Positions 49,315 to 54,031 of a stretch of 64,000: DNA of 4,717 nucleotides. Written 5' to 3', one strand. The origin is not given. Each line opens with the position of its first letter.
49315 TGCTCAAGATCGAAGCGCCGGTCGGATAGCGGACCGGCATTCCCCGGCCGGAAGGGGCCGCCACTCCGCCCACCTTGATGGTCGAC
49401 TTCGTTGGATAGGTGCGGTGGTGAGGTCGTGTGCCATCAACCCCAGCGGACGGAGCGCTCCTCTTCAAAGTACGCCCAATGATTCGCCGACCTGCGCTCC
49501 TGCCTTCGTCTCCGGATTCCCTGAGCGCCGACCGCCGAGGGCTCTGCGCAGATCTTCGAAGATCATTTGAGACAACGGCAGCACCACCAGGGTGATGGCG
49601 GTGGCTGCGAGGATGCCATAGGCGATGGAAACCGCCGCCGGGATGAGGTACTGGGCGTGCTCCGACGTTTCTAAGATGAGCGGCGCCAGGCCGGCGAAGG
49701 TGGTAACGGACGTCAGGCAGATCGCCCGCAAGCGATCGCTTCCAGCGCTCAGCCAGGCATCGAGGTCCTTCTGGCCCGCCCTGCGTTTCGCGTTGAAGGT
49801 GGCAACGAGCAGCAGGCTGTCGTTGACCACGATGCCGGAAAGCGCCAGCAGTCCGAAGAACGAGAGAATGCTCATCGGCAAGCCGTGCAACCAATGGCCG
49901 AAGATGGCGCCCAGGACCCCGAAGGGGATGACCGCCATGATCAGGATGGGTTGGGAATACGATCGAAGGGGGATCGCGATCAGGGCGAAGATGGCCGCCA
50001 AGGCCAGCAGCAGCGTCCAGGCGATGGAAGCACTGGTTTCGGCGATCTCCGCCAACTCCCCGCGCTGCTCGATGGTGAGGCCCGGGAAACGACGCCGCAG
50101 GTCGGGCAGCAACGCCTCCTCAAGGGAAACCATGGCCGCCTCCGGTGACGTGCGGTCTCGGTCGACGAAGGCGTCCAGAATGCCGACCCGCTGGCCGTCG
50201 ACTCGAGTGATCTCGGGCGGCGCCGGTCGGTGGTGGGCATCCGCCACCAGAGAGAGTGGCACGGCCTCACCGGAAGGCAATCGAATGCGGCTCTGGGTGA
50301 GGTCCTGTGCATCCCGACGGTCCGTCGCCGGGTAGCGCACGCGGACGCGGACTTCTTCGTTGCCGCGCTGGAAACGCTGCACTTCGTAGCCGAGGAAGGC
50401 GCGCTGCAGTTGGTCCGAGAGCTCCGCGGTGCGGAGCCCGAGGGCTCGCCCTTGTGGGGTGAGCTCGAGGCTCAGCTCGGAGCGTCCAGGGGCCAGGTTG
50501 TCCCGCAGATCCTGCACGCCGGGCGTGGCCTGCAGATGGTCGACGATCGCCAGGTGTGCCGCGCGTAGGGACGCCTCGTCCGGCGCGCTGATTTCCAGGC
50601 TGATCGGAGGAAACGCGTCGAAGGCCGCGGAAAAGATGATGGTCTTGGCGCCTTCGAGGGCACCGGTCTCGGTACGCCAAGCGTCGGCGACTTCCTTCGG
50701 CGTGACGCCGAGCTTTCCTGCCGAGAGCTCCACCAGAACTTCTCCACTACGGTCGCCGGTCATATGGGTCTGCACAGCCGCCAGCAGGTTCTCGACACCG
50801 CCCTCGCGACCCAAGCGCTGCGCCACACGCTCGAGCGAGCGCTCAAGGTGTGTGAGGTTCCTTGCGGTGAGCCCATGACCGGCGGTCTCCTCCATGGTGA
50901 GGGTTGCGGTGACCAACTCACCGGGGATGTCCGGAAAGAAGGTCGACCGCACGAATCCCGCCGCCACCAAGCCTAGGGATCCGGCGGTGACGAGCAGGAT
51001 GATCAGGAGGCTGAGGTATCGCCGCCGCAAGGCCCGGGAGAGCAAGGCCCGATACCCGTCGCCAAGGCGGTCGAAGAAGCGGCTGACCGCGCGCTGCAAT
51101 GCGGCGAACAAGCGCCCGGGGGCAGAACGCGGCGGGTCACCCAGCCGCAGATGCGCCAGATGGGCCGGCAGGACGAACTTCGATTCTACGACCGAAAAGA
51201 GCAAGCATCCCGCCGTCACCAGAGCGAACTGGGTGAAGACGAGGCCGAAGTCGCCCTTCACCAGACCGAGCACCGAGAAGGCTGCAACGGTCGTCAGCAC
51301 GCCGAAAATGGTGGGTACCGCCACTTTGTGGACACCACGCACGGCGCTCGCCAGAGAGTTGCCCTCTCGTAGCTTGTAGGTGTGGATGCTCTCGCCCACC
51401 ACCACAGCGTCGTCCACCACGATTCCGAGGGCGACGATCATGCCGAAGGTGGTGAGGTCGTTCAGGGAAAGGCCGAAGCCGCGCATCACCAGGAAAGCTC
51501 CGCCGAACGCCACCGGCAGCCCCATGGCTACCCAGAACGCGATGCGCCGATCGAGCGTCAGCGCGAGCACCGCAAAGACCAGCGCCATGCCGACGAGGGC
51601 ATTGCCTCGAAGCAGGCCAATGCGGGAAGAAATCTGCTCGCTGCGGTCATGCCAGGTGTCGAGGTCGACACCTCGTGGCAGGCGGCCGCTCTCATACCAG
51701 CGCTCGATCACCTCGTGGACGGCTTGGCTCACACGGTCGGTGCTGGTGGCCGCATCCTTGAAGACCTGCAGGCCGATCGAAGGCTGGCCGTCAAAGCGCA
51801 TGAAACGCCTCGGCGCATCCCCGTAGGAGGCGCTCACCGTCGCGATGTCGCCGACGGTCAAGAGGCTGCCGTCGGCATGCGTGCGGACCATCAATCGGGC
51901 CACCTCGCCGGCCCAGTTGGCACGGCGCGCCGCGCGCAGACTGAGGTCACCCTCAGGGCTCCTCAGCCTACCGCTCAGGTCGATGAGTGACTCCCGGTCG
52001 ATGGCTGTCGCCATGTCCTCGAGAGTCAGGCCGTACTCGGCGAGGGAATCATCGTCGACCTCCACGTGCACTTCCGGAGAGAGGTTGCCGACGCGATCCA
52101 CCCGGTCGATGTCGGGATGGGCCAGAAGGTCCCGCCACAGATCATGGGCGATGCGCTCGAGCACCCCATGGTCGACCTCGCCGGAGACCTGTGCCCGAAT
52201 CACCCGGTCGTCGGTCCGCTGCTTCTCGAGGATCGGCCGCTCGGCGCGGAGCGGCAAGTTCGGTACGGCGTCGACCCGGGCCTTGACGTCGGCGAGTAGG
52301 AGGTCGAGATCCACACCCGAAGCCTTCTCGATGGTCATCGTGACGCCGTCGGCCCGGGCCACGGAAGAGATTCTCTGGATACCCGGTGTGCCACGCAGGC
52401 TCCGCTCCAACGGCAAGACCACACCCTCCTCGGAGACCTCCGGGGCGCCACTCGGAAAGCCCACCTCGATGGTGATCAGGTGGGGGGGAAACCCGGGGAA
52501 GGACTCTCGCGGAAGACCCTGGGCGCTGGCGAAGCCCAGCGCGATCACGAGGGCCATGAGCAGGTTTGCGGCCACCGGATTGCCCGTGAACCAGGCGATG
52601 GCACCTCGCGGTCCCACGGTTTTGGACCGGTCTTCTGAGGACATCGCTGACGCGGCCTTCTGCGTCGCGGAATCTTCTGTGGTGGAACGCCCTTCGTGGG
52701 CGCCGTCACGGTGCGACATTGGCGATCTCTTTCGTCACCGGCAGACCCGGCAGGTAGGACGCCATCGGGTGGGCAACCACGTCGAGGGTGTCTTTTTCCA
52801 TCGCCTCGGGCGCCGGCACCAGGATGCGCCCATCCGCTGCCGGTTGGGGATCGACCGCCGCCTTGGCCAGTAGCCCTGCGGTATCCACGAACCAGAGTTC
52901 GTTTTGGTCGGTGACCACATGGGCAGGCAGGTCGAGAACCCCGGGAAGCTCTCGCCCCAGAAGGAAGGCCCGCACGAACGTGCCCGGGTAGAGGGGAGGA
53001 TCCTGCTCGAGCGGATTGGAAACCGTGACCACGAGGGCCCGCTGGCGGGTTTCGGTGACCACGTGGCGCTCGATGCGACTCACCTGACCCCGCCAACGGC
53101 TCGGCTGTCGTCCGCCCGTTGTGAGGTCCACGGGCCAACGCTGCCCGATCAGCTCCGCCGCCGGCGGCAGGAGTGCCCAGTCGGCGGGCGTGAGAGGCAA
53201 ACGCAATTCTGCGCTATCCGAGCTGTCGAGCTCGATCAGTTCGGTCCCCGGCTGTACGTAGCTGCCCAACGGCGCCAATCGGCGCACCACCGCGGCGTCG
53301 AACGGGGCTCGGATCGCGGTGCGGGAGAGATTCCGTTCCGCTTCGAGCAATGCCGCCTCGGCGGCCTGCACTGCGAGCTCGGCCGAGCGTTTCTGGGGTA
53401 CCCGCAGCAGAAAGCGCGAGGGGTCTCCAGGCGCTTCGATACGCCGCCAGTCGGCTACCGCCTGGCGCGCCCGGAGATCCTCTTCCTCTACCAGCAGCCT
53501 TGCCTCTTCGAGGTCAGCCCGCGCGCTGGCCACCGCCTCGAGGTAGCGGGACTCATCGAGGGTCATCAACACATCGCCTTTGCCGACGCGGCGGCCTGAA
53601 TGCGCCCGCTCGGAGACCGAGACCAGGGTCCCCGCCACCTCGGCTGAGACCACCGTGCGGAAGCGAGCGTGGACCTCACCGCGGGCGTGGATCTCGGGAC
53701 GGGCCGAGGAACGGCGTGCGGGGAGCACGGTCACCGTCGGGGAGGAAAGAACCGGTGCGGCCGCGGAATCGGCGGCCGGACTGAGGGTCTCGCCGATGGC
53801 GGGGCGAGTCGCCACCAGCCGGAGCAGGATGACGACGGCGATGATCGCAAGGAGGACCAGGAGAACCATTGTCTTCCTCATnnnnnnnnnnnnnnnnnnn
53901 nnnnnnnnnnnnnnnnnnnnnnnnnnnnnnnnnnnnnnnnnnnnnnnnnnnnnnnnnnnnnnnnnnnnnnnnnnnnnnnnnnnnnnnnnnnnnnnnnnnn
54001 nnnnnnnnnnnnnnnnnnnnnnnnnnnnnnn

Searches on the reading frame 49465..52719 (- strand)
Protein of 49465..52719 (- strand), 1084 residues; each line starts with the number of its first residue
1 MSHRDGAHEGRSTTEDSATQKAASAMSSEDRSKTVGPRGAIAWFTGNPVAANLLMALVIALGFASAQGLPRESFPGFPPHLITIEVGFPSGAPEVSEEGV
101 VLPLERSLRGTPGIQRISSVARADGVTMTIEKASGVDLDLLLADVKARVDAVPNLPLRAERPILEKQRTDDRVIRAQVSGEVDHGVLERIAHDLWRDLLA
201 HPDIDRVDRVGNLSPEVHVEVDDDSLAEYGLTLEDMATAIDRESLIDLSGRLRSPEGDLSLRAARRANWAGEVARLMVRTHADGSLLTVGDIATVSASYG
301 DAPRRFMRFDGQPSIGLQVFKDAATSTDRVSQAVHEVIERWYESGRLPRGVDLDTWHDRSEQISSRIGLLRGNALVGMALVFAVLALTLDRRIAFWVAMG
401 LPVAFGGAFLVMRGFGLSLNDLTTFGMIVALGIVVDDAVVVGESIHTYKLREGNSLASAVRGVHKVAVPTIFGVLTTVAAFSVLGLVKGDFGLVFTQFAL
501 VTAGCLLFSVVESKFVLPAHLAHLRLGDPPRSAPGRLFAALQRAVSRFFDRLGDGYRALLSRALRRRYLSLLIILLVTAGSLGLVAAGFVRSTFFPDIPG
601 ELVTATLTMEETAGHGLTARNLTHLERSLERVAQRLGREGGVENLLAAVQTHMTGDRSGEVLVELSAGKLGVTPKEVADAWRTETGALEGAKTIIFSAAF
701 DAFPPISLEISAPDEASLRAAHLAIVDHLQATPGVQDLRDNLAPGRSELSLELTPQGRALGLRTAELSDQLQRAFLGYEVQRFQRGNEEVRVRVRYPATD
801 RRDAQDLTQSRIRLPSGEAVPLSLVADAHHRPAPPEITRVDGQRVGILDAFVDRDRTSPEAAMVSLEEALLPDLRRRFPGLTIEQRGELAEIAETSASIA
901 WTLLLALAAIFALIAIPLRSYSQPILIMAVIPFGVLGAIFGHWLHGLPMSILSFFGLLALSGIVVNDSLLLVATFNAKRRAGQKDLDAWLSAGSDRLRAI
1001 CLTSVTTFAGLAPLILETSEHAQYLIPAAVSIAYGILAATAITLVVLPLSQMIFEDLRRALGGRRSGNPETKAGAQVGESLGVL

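Call 69: search_protein_families(library=pfam, proteins=[window:49465-52719:-], max_evalue=0.0001)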
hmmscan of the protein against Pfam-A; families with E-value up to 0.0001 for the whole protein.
window:49465-52719:- (1084 aa): 1 family
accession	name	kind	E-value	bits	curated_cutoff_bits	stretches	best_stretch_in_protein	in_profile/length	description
PF00873.25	ACR_tran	-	6.6e-137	458.2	28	1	44-1050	5-1016/1021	AcrB/AcrD/AcrF family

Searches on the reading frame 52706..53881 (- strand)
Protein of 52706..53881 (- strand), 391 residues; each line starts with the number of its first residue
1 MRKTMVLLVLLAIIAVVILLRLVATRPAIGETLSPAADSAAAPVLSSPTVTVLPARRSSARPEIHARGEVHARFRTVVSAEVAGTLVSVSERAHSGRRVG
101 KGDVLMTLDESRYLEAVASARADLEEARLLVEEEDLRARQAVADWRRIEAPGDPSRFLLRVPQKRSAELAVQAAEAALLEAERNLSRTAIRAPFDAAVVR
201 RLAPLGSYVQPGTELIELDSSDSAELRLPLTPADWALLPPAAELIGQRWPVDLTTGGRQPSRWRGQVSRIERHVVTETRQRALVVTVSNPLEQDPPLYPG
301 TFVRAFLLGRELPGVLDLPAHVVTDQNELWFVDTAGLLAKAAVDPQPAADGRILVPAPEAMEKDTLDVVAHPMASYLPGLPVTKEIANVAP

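Call 69: search_protein_families(library=pfam, proteins=[window:52706-53881:-], max_evalue=0.0001)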
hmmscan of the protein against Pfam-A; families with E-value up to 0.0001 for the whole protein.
window:52706-53881:- (391 aa): 2 families
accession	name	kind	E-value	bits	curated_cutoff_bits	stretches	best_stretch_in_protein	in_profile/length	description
PF13437.12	HlyD_3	-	1.6e-13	51.8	22.2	1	190-300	2-106/106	HlyD family secretion protein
PF16576.10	HlyD_D23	-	4.2e-08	33.2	30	1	63-292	5-206/214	Barrel-sandwich domain of CusB or HlyD membrane-fusion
